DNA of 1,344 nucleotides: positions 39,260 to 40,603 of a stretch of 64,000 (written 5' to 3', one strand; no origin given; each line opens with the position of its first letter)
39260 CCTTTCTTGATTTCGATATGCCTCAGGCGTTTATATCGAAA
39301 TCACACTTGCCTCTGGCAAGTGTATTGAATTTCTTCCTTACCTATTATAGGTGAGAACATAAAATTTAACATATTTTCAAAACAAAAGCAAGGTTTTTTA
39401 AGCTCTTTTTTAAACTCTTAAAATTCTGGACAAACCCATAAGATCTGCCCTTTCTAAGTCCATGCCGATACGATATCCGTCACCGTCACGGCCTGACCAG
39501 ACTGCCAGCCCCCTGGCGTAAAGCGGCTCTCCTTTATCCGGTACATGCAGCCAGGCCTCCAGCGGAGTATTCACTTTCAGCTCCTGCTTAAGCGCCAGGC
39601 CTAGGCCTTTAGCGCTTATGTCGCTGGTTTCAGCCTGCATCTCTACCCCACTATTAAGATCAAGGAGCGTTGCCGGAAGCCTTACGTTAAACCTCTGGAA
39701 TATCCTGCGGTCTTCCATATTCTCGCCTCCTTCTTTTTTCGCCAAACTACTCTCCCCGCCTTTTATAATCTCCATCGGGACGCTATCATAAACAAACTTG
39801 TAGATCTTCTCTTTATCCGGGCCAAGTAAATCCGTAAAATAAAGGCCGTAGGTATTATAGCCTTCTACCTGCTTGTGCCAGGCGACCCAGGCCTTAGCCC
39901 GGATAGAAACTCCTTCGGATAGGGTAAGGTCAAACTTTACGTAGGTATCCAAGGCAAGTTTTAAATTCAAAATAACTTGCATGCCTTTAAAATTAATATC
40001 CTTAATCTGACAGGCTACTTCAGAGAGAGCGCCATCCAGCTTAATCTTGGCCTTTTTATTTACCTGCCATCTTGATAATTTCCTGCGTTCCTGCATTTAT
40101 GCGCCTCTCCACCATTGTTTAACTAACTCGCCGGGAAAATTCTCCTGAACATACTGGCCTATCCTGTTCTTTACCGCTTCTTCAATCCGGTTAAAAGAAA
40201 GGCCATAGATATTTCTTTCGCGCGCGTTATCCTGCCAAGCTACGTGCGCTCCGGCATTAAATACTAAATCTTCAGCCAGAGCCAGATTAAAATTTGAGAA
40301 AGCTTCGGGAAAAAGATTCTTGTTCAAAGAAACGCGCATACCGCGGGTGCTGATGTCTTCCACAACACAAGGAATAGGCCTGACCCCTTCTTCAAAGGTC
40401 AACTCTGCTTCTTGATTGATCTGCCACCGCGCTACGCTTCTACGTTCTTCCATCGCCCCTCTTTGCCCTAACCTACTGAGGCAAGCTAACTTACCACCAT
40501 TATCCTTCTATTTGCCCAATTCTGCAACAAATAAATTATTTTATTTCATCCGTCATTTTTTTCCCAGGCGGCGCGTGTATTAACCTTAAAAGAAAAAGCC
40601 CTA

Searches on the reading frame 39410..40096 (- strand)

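Call 9: search_protein_families(library=pfam, proteins=[window:39410-40096:-])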
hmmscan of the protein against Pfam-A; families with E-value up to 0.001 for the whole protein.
window:39410-40096:- (228 aa): 1 family
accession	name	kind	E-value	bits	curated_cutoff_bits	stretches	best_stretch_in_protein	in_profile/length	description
PF07238.19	PilZ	-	2.2e-24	86.2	22.5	2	3-103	1-101/102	PilZ domain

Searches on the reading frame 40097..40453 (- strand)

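Call 9: search_protein_families(library=pfam, proteins=[window:40097-40453:-])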
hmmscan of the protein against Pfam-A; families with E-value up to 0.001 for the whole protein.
window:40097-40453:- (118 aa): 1 family
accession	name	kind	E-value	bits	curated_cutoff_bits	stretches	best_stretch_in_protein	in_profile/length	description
PF07238.19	PilZ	-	5.8e-12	46.3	22.5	1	3-103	1-101/102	PilZ domain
